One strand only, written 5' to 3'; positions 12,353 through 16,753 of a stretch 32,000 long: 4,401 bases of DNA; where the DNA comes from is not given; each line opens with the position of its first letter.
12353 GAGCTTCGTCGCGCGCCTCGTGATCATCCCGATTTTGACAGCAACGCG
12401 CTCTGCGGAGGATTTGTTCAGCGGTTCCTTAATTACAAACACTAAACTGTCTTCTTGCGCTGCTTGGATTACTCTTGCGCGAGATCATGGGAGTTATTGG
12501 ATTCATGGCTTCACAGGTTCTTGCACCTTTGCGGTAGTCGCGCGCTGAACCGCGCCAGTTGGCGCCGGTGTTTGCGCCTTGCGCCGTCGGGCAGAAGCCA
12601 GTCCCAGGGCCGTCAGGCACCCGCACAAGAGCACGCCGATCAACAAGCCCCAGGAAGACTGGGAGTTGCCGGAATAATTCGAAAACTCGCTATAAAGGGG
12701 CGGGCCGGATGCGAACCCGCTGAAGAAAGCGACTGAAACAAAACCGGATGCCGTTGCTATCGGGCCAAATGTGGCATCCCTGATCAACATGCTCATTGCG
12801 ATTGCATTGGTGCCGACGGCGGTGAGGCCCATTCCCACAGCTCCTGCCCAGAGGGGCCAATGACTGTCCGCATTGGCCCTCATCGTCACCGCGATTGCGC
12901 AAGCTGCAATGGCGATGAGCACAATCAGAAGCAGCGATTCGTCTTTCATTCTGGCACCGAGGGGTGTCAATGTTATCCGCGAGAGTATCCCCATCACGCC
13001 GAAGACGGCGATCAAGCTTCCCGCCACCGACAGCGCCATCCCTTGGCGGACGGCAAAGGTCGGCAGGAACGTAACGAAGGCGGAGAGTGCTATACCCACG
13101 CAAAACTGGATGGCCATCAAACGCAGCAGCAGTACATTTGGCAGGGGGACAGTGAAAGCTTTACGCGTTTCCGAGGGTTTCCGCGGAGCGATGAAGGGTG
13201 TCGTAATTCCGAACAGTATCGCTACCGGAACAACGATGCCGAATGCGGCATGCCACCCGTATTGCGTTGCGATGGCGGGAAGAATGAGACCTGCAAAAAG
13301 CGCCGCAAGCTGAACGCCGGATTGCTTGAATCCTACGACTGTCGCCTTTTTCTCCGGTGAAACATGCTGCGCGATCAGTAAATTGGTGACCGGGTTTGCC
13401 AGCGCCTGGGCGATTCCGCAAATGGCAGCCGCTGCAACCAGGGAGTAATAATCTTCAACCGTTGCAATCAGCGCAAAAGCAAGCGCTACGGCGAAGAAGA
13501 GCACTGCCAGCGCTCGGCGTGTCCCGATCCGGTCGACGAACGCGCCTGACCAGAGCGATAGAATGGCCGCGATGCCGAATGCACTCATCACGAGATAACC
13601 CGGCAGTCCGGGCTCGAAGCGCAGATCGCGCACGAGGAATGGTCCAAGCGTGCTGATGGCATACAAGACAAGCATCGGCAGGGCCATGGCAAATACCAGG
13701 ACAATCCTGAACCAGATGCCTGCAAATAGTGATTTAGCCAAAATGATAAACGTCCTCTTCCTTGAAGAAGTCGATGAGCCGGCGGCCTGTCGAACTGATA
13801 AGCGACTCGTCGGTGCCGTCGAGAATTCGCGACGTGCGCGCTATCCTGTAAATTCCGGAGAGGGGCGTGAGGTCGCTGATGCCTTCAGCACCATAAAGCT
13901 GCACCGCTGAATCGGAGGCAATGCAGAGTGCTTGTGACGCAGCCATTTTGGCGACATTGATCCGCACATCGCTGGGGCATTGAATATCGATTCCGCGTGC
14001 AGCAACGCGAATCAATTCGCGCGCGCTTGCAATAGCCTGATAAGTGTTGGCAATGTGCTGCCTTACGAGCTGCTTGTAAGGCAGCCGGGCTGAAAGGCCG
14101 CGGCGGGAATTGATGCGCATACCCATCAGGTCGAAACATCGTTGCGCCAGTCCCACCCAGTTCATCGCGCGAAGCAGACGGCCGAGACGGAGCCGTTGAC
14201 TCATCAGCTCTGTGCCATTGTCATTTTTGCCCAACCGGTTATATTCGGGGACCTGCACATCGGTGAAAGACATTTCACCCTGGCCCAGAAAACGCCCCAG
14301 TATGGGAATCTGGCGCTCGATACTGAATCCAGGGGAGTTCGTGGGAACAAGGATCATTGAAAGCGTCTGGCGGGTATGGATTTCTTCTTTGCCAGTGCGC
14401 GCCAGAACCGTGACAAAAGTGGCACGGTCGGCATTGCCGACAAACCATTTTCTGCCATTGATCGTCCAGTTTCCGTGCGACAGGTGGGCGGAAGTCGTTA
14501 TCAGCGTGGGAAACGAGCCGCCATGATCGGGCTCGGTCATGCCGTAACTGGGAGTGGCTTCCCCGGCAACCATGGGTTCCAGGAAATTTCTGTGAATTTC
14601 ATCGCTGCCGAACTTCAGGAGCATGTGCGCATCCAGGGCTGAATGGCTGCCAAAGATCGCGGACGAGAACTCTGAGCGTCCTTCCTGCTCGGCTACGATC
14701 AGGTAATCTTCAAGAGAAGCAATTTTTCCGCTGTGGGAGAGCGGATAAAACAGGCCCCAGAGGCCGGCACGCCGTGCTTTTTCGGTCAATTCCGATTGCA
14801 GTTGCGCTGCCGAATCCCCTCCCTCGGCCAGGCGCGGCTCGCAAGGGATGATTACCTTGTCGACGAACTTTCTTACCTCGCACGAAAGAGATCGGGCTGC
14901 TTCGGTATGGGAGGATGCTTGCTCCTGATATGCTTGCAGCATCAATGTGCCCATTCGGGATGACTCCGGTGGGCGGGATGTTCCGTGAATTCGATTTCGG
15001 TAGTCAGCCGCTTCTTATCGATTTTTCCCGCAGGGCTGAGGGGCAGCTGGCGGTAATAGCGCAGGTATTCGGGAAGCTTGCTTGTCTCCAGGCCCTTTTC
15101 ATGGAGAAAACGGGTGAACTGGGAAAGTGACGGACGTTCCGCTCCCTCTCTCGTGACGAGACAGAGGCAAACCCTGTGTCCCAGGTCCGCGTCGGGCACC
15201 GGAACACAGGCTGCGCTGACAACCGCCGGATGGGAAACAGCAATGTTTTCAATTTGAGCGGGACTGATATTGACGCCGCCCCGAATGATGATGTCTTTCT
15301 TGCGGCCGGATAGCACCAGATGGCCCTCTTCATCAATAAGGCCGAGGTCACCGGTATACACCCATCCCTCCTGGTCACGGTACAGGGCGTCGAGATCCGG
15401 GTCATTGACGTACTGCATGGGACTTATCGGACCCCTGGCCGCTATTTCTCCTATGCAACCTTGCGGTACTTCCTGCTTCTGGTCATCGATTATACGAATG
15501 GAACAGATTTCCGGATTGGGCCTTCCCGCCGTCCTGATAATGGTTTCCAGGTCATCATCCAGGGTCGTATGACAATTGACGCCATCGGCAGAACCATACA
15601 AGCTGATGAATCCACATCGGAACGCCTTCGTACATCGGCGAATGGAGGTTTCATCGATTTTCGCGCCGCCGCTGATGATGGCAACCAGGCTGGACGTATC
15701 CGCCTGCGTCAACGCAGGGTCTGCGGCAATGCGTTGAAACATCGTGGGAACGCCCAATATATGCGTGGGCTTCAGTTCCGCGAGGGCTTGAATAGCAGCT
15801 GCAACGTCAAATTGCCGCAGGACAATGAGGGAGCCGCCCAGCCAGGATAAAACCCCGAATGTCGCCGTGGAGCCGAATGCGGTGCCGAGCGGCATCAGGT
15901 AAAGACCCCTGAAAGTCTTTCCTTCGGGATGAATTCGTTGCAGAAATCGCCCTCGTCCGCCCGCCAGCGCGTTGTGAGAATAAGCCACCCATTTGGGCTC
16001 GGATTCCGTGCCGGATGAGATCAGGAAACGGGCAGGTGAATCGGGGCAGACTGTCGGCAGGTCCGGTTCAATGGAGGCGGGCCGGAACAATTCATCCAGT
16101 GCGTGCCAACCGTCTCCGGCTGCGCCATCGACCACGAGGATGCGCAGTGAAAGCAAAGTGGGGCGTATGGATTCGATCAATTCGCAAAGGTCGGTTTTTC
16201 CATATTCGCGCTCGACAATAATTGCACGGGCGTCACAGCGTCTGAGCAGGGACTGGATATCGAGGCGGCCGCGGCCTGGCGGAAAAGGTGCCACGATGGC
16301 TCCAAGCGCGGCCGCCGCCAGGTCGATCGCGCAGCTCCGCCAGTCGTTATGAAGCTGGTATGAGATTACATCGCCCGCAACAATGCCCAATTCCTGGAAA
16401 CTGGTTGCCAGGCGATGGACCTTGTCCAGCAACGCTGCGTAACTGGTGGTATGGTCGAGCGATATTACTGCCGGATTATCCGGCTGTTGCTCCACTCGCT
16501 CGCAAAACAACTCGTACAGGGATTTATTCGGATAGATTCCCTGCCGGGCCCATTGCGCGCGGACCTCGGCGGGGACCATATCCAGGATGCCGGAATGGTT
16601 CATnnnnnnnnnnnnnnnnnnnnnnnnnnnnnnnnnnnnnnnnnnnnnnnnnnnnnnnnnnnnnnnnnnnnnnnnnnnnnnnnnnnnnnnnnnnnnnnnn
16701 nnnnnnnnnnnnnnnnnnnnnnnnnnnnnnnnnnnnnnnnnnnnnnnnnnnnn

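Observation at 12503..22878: Sulfur-carrier + 'thioacid cassette' operon bracketed by a TonB receptor and an MFS pump: candidate thiocarboxylate metallophore locus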

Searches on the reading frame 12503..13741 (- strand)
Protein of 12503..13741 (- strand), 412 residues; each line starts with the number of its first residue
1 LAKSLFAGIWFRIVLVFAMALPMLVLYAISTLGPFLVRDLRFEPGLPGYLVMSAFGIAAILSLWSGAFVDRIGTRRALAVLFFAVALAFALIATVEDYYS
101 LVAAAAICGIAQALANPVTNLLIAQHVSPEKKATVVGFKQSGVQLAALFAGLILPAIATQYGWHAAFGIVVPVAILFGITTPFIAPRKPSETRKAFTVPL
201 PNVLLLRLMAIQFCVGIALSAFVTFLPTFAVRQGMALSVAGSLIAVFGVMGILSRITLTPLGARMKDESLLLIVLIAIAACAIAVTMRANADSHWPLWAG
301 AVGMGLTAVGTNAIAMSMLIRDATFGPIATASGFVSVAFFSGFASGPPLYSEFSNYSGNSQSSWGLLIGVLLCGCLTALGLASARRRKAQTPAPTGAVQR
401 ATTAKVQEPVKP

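Call 3: search_protein_families(library=pfam, proteins=[window:12503-13741:-])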
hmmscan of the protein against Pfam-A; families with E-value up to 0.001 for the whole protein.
window:12503-13741:- (412 aa): 2 families
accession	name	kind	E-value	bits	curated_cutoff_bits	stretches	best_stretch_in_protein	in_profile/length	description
PF07690.21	MFS_1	-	1.7e-37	129.6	33.4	1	16-347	2-347/347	Major Facilitator Superfamily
PF06779.20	MFS_4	-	7e-06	26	26.3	1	70-366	57-351/364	Uncharacterised MFS-type transporter YbfB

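Call 4: search_protein_families(library=ncbifam, proteins=[window:12503-13741:-])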
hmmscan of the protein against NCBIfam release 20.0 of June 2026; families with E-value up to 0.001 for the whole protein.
window:12503-13741:- (412 aa): 16 families
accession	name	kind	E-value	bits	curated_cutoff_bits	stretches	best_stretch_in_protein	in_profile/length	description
TIGR00893.1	2A0114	subfamily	1.9e-16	60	395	1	28-193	12-177/399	D-galactonate transporter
TIGR00881.1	2A0104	subfamily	3e-12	46.3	407.75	1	51-180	35-166/379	phosphoglycerate transporter protein PgtP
TIGR00895.1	2A0115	subfamily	1.5e-11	43.8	418.55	1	26-176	33-185/398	aromatic acid/H+ symport family MFS transporter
TIGR00880.1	2_A_01_02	superfamily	4.2e-11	43.1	131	1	50-186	4-139/141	multidrug resistance protein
NF000089.1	qac_MFS_AB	exception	5e-08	32.2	900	1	16-205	28-215/514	QacA/B family quaternary ammonium compound efflux MFS transporter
NF002921.0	PRK03545.1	equivalog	1.1e-06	27.8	401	1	57-339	60-346/396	sugar transporter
NF008586.0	PRK11551.1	equivalog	1.5e-06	27.4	410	1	25-316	30-330/406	3-(3-hydroxy-phenyl)propionate transporter MhpT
TIGR00894.1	2A0114euk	subfamily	1.6e-06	26.9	626.45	1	47-190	78-224/465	Na(+)-dependent inorganic phosphate cotransporter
TIGR00886.1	2A0108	subfamily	4.7e-06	25.9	311.7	1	16-307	7-330/368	NarK family nitrate/nitrite MFS transporter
NF007799.0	PRK10504.1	subfamily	5.5e-06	25.5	426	1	25-194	25-194/471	multidrug transporter subunit MdtD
TIGR00711.1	efflux_EmrB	subfamily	2.6e-05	23.2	230.2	1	51-196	42-188/485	DHA2 family efflux MFS transporter permease subunit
NF033135.1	cmx_cmrA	equivalog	2.7e-05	23.4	400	1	29-349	22-344/374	Cmx/CmrA family chloramphenicol efflux MFS transporter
NF038077.1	MFS_export_MxcK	equivalog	3e-05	23.2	525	1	26-175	27-176/405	myxochelin export MFS transporter MxcK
NF052357.1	GlucTporGlcPStph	equivalog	0.00014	20.8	750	1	35-187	32-186/445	glucose transporter GlcP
NF049980.1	SfMCT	equivalog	0.0002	20.2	320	1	12-178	4-170/378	L-lactate MFS transporter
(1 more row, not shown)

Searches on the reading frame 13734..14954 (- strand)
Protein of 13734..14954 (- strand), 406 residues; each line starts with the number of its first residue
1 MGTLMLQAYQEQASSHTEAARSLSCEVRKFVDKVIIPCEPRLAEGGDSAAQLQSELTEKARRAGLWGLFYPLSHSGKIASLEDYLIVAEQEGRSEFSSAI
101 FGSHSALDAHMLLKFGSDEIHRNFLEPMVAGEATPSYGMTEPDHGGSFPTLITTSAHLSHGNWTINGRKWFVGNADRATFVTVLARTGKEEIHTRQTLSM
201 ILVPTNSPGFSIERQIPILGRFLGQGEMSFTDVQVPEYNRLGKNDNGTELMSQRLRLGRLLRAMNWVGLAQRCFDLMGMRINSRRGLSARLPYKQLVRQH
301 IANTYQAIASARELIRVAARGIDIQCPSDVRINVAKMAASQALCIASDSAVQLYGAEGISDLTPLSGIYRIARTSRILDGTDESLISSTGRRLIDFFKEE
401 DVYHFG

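Call 3: search_protein_families(library=pfam, proteins=[window:13734-14954:-])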
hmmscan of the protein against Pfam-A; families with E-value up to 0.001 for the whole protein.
window:13734-14954:- (406 aa): 4 families
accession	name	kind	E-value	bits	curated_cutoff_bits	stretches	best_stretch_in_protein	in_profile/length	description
PF00441.29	Acyl-CoA_dh_1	-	1.4e-29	103.6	22.4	1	246-393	2-149/150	Acyl-CoA dehydrogenase, C-terminal domain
PF02770.24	Acyl-CoA_dh_M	-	1.4e-20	73.7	33.3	1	137-233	2-97/97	Acyl-CoA dehydrogenase, middle domain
PF02771.21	Acyl-CoA_dh_N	-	9.2e-14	52.2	22.9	1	17-132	1-113/113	Acyl-CoA dehydrogenase, N-terminal domain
PF08028.16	Acyl-CoA_dh_2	-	0.00011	22.9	22.7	1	262-374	3-125/134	Acyl-CoA dehydrogenase, C-terminal domain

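Call 4: search_protein_families(library=ncbifam, proteins=[window:13734-14954:-])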
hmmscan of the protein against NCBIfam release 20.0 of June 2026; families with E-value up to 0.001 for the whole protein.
window:13734-14954:- (406 aa): 18 families
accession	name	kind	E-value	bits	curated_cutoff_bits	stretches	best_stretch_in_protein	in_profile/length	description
NF042972.1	AcrlCoAredClosAcrC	equivalog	7.5e-37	126.9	640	1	17-383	6-366/378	acryloyl-CoA reductase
NF008997.0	PRK12341.1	equivalog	3.3e-33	115.3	537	1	60-398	46-381/382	acyl-CoA dehydrogenase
NF045552.1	GlutCoADH_Des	equivalog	4.1e-32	111.8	470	1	22-381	11-367/387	glutaryl-CoA dehydrogenase Acd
NF043006.1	CyhCrbnylCoADH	equivalog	2.4e-28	99.2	650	1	16-382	4-364/380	cyclohexane-1-carbonyl-CoA dehydrogenase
NF042439.1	SulpropCoADesulf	equivalog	4.1e-27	94.9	600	1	47-391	20-368/379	3-sulfinopropanoyl-CoA desulfinase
NF045652.1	ProlPCPDhRedW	equivalog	6.4e-27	94.3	650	1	111-383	94-363/376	L-prolyl-[peptidyl-carrier protein] dehydrogenase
NF053553.1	prodigi_MBC_PigA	equivalog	1.1e-25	90.5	500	1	48-383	33-369/381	prodigiosin MBC biosynthesis dehydrogenase PigA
NF058590.1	AcCoDHFadEBacil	equivalog_domain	4.5e-25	88.2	600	2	16-307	21-305/586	acyl-CoA dehydrogenase FadE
NF002885.1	PRK03354.1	equivalog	2e-21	76.4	540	1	109-394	93-374/378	crotonobetainyl-CoA dehydrogenase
TIGR03207.1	cyc_hxne_CoA_dh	equivalog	2.6e-20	72.5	575.35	1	23-381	8-359/372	cyclohexanecarboxyl-CoA dehydrogenase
NF052270.1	Staph_DH_FadE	equivalog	6e-19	68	600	1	99-360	104-360/400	acyl-CoA dehydrogenase FadE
NF037942.1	ac_ACP_DH_MbtN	equivalog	2.1e-12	46.5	700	1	110-385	86-357/376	mycobactin biosynthesis acyl-ACP dehydrogenase MbtN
NF049984.1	Rv1679_FadE16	equivalog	2.3e-12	46.8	600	1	43-391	16-363/371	Rv1679 family acyl-CoA dehydrogenase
TIGR03203.1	pimD_small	equivalog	6.2e-12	45.3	652.7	1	59-359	45-342/378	pimeloyl-CoA dehydrogenase small subunit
TIGR03204.1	pimC_large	equivalog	1.3e-10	40.8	623.85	1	24-251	12-236/395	pimeloyl-CoA dehydrogenase large subunit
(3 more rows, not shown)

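Call 58: search_solved_structures(query=window:13734-14954:-, max_evalue=1e-10, show_alignments=2)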
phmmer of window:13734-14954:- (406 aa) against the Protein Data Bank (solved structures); distinct sequences matched with E-value up to 1e-10: 77 (the best 60 are shown).
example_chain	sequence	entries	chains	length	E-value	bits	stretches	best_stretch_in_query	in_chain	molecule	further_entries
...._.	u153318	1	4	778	3.3e-46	161.4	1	18-390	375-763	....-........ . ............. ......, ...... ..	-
8v3v_A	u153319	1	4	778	1.6e-45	159.1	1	18-390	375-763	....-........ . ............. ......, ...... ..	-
2wbi_A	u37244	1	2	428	1.6e-44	155.8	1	53-389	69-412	ACYL-COA DEHYDROGENASE FAMILY MEMBER 11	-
4hr3_A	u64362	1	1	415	8e-38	133.8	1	54-384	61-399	Putative acyl-CoA dehydrogenase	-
5ol2_C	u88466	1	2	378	6.1e-35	124.3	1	46-384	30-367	Acyl-CoA dehydrogenase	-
4iv6_A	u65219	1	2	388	8e-33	117.4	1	26-385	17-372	Acyl-CoA dehydrogenase FadE3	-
4n5f_A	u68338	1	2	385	4.7e-31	111.5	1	16-384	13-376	Putative acyl-CoA dehydrogenase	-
4m9a_A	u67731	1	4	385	6e-31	111.2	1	16-384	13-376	Acyl-CoA dehydrogenase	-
1jqi_A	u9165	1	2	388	6.1e-31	111.2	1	22-384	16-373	short chain acyl-CoA dehydrogenase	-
5lnx_A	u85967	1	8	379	2.3e-30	109.2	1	27-383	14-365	Acyl-CoA dehydrogenase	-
2vig_A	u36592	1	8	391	5.1e-30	108.1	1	57-402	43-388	SHORT-CHAIN SPECIFIC ACYL-COA DEHYDROGENASE,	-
4u83_A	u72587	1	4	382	5.3e-30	108.1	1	50-383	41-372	Acyl-CoA dehydrogenase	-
7szv_A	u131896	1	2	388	6.2e-30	107.8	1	47-387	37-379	Acyl-CoA dehydrogenase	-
7y0a_A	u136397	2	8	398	1.7e-29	106.4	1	55-385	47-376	Short-chain specific acyl-CoA dehydrogenase, mitochondrial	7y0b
3r7k_A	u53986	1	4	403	2.3e-29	106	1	17-387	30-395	Probable acyl CoA dehydrogenase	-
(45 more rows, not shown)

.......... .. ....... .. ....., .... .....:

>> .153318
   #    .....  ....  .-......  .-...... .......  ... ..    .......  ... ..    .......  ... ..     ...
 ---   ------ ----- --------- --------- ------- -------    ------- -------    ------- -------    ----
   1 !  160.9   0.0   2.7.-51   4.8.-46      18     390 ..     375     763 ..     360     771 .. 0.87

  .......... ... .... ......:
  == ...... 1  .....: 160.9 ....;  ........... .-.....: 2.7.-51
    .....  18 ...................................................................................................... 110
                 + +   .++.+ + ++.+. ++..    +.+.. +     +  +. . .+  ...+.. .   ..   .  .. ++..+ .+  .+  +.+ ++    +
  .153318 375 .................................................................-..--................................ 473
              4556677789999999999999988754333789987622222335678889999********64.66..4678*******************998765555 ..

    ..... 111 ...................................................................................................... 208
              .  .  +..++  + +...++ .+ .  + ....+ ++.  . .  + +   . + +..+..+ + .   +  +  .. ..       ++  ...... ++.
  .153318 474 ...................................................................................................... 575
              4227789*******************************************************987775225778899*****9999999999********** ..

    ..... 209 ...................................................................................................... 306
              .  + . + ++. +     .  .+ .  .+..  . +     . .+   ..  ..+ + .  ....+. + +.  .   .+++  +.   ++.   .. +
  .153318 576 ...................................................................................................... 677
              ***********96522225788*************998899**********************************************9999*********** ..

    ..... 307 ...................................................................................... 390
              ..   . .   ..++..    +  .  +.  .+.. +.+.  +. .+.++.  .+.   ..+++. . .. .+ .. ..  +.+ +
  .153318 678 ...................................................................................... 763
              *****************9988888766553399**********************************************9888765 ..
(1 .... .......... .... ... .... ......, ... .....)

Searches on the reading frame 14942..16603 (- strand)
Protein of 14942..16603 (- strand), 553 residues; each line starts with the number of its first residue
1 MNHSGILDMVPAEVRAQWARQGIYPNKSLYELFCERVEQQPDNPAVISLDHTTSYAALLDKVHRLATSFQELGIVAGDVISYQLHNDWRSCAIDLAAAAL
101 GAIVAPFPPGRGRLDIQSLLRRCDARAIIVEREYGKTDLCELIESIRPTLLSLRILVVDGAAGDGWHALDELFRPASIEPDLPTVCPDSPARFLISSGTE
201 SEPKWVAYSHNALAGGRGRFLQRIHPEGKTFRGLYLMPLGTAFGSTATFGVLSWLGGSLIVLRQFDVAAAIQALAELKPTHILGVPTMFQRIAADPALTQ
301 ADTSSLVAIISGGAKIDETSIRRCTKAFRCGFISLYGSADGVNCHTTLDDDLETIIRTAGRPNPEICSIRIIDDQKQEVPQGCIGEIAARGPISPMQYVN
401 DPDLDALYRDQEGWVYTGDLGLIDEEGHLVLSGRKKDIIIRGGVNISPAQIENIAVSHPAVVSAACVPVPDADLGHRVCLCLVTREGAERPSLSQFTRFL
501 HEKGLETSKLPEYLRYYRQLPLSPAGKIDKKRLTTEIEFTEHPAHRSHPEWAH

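Call 3: search_protein_families(library=pfam, proteins=[window:14942-16603:-])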
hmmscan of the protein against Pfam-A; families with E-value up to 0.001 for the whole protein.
window:14942-16603:- (553 aa): 2 families
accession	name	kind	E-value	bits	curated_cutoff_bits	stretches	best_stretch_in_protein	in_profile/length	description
PF00501.34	AMP-binding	-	9.2e-54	183.1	29.9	1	35-393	3-378/384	AMP-binding enzyme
PF13193.12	AMP-binding_C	-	1.2e-07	33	24.5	1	450-527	1-76/76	AMP-binding enzyme C-terminal domain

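Call 4: search_protein_families(library=ncbifam, proteins=[window:14942-16603:-])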
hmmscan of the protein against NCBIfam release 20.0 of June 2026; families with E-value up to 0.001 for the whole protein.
window:14942-16603:- (553 aa): 105 families (the best 25 are shown)
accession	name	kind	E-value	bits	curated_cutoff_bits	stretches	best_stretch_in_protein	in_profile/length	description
NF004837.0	PRK06187.1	subfamily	4.2e-84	282.7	476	1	27-538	8-523/531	long-chain-fatty-acid--CoA ligase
NF004758.0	PRK06087.1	equivalog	5.8e-81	272.5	736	1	12-537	9-535/548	medium-chain fatty-acid--CoA ligase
TIGR02275.1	DHB_AMP_lig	equivalog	1.3e-70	238.2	723.55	1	11-533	7-525/526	(2,3-dihydroxybenzoyl)adenylate synthase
TIGR03208.1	cyc_hxne_CoA_lg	equivalog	1e-65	222.5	792.3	1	16-533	11-536/538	cyclohexanecarboxylate-CoA ligase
NF009233.0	PRK12583.1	subfamily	7.8e-64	216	832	2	189-534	202-547/558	fatty acid CoA ligase family protein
NF008192.1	PRK10946.1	equivalog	1.3e-63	215.2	783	1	11-538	8-530/534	(2,3-dihydroxybenzoyl)adenylate synthase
NF005801.1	PRK07656.1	equivalog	6.3e-60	203.2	657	1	35-533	9-499/500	FadD3 family acyl-CoA ligase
NF006182.0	PRK08316.1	subfamily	6e-55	186.7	663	1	35-537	19-517/523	fatty acyl-CoA synthetase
NF005676.0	PRK07470.1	equivalog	9.6e-54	182.9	774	1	32-539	25-531/544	acyl-CoA synthetase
NF009071.0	PRK12406.1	subfamily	1.7e-52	178.5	701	1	46-534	6-499/510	acyl-CoA synthetase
NF004511.1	PRK05852.1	equivalog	1.8e-52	178.7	650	1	30-535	2-502/505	FadD7 family fatty acid--CoA ligase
NF006572.0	PRK09088.1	equivalog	4.4e-52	177.4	696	1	39-535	13-485/491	acyl-CoA synthetase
NF004797.0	PRK06145.1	equivalog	1.5e-50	172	850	1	38-538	13-496/499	acyl-CoA synthetase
NF038341.1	ligase_FadD4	exception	1.4e-49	168.8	850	1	40-534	8-501/506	fatty-acid--CoA ligase FadD4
NF005714.0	PRK07529.1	subfamily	2.1e-49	168.4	632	2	186-535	216-574/640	acyl-CoA synthetase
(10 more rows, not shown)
